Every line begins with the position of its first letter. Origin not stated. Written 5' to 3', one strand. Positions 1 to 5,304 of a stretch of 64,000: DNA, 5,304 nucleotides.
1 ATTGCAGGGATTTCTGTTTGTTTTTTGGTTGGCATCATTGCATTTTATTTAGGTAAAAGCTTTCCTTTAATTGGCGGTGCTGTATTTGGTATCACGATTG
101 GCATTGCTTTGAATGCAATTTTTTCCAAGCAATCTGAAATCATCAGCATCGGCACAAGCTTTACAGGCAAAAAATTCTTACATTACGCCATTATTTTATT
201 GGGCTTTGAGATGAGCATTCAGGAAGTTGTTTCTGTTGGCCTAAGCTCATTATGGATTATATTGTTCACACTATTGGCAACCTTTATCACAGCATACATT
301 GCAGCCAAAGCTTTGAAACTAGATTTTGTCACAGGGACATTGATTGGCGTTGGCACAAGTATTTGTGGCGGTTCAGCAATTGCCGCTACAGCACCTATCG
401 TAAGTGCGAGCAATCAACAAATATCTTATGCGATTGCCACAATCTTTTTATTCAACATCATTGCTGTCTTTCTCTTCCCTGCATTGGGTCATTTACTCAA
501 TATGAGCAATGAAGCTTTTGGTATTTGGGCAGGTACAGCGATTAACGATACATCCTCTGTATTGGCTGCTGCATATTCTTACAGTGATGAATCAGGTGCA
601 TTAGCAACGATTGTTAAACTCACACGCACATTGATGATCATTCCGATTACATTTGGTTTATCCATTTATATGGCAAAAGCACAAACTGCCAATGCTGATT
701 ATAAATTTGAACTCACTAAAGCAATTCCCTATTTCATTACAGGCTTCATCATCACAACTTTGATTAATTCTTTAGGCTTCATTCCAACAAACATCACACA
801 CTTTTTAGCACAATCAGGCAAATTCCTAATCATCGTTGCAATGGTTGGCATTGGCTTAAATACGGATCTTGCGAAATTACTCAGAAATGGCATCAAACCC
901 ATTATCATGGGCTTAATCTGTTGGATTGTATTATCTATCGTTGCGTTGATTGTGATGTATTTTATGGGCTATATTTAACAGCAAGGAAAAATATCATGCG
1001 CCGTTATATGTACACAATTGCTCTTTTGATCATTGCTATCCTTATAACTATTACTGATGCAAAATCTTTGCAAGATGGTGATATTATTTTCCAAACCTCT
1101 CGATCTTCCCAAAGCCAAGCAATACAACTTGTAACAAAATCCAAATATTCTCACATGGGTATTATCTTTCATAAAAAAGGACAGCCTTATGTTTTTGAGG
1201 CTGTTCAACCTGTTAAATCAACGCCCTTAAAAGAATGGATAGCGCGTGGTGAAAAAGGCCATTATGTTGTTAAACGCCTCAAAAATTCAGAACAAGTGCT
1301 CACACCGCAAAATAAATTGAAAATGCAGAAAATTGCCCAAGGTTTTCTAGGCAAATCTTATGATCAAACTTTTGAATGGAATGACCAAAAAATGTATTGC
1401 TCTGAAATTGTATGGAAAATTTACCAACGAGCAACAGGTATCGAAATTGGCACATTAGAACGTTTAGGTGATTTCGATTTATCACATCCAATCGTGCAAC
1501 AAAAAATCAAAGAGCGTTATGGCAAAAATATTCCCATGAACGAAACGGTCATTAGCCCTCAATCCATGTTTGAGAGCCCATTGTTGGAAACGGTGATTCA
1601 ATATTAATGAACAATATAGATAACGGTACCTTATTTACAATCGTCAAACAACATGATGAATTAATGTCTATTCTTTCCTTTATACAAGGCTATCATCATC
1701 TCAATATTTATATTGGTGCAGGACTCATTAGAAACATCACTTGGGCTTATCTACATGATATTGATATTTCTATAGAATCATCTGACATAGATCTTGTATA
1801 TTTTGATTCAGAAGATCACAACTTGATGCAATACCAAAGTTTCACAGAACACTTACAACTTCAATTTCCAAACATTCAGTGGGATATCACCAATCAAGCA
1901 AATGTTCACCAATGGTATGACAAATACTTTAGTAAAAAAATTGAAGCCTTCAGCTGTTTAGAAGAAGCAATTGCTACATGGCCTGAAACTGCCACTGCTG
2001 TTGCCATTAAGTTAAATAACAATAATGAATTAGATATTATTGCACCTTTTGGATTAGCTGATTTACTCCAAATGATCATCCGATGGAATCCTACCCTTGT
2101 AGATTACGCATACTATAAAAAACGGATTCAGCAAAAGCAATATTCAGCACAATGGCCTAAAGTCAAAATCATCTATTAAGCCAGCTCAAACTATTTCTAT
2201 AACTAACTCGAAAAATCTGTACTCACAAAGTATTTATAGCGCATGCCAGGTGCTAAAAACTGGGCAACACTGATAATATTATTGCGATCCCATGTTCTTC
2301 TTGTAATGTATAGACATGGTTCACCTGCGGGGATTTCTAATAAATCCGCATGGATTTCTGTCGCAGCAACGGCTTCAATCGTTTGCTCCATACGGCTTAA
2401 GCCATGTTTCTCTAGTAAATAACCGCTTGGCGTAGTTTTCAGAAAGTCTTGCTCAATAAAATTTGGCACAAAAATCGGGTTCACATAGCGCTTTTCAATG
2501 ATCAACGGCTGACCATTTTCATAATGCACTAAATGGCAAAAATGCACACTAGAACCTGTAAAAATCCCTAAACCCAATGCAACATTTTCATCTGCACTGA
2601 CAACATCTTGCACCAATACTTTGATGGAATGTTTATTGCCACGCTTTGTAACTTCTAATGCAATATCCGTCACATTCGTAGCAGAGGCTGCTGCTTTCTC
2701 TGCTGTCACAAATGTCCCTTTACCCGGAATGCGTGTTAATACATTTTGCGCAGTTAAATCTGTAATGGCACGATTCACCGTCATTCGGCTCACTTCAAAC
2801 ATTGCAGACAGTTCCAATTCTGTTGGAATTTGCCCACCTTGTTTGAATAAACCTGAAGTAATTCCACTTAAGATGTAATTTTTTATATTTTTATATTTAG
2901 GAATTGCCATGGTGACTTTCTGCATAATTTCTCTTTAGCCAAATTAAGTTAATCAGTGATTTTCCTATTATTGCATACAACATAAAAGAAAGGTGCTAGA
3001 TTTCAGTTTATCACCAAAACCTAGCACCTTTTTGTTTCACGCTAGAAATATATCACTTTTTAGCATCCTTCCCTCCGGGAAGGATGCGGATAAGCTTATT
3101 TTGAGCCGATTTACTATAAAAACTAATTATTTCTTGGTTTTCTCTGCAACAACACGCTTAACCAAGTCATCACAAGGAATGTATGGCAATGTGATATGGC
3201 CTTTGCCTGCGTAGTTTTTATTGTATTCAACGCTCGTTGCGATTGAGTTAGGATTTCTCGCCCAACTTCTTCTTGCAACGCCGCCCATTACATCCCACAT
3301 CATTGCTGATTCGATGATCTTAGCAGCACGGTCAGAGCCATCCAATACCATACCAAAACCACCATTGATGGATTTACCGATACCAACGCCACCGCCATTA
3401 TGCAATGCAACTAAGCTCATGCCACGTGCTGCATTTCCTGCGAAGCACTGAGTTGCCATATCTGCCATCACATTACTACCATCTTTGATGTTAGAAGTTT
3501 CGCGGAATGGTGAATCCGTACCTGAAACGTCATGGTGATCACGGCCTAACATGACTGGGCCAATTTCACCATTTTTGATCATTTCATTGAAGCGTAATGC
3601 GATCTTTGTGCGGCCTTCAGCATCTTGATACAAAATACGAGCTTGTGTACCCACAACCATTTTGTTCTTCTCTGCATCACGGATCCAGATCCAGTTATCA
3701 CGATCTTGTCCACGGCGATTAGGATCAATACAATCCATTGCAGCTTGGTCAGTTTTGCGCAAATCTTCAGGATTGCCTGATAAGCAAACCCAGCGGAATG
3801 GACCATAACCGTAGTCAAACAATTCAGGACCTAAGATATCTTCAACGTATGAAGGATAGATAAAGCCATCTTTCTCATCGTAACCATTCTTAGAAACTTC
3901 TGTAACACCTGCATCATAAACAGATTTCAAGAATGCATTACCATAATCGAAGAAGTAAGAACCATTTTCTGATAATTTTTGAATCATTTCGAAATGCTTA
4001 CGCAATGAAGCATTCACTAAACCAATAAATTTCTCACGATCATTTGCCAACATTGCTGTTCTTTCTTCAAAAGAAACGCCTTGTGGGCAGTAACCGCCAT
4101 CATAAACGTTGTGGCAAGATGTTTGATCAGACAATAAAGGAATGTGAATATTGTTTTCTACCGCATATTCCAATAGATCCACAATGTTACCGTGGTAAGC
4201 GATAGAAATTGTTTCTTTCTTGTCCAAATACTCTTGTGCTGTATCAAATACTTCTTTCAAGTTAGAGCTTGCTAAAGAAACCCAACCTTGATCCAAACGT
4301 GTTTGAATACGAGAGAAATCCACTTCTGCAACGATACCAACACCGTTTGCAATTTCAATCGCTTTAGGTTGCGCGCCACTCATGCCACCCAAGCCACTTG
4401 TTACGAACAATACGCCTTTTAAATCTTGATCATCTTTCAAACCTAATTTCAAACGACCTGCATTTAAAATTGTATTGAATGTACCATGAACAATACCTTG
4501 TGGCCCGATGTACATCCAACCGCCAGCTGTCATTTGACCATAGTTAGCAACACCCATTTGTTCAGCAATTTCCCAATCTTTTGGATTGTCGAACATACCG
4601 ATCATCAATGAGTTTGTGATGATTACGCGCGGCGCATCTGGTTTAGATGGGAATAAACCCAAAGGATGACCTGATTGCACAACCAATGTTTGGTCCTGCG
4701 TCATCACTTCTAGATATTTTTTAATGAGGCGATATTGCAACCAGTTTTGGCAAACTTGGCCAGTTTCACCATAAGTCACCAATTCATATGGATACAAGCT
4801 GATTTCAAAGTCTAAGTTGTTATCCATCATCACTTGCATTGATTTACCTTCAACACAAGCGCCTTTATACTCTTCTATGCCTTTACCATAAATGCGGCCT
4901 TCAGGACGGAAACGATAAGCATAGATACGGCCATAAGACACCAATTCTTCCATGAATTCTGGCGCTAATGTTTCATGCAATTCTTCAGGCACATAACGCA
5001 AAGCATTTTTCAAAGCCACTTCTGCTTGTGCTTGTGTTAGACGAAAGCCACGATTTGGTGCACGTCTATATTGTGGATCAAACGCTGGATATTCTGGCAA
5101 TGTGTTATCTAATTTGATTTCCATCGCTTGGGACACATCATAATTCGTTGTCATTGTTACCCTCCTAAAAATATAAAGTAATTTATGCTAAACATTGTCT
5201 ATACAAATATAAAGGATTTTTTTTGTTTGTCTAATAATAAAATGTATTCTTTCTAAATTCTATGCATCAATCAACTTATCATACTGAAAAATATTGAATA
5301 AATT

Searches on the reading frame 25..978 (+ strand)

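Call 49: search_protein_families(library=pfam, proteins=[window:25-978:+], max_evalue=0.00001)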
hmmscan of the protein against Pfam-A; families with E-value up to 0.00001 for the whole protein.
window:25-978:+ (317 aa): 2 families
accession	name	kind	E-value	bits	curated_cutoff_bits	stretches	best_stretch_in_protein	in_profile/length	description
PF03601.19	Cons_hypoth698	-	6.2e-76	255.7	24.5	1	2-295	9-303/304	Conserved hypothetical protein 698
PF03812.18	KdgT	-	2.6e-06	27.5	25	0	214-314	149-241/305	2-keto-3-deoxygluconate permease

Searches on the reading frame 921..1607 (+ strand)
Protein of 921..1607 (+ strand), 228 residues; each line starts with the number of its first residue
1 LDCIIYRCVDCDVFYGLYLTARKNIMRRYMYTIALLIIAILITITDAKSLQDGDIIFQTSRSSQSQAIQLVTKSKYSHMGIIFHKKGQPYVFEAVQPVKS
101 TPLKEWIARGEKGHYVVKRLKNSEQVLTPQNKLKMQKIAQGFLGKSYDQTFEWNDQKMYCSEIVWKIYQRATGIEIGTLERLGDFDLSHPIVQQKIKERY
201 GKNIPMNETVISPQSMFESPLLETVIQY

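Call 49: search_protein_families(library=pfam, proteins=[window:921-1607:+], max_evalue=0.00001)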
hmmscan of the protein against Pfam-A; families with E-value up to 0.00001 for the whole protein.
window:921-1607:+ (228 aa): 1 family
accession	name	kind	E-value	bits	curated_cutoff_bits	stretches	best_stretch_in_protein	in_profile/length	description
PF05708.18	Peptidase_C92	-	1.7e-38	132.7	27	1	50-225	2-165/166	Permuted papain-like amidase enzyme, YaeF/YiiX, C92 family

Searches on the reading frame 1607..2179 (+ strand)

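Call 49: search_protein_families(library=pfam, proteins=[window:1607-2179:+], max_evalue=0.00001)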
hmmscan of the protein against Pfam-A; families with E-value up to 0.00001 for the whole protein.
window:1607-2179:+ (190 aa): 1 family
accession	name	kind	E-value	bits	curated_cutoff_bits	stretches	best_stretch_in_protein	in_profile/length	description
PF06042.17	NTP_transf_6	-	4.7e-47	160.2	25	1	33-188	10-159/159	Nucleotidyltransferase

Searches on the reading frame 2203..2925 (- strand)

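Call 49: search_protein_families(library=pfam, proteins=[window:2203-2925:-], max_evalue=0.00001)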
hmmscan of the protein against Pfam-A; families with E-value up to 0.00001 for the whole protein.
window:2203-2925:- (240 aa): 2 families
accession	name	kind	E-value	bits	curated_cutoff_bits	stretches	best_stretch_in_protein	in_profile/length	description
PF07702.18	UTRA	-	3.3e-31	108.4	23.8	1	95-231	2-141/141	UTRA domain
PF00392.27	GntR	-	7.5e-17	61.2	27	1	11-73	2-64/64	Bacterial regulatory proteins, gntR family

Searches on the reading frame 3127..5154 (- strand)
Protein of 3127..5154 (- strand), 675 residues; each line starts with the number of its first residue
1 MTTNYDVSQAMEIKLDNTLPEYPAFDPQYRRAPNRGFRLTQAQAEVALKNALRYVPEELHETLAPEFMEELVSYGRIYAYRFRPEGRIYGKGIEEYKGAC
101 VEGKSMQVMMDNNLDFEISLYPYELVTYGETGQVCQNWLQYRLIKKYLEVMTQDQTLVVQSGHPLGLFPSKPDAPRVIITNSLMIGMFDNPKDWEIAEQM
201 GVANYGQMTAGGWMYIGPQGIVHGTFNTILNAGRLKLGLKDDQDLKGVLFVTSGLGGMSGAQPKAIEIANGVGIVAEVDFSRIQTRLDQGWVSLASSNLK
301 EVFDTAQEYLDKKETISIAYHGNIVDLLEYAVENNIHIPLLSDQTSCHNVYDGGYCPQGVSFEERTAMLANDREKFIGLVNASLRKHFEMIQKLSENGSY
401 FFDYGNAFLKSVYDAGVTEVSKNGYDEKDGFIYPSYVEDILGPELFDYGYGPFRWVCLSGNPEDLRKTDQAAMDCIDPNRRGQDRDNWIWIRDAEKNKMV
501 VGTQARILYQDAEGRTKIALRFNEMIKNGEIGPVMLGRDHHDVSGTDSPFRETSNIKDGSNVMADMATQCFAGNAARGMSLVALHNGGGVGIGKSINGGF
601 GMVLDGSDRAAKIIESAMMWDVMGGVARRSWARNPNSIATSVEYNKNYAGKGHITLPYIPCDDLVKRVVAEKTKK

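Call 49: search_protein_families(library=pfam, proteins=[window:3127-5154:-], max_evalue=0.00001)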
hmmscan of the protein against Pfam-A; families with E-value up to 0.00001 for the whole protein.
window:3127-5154:- (675 aa): 3 families
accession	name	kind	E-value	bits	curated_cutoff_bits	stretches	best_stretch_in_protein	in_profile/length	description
PF17392.7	Urocanase_C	-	1.1e-83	279.9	23.6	1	444-640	1-193/196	Urocanase C-terminal domain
PF01175.24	Urocanase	-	1.2e-78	264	23.2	1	217-440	1-209/209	Urocanase Rossmann-like domain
PF17391.7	Urocanase_N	-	2.7e-50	169.9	23.2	1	89-214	2-127/127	Urocanase N-terminal domain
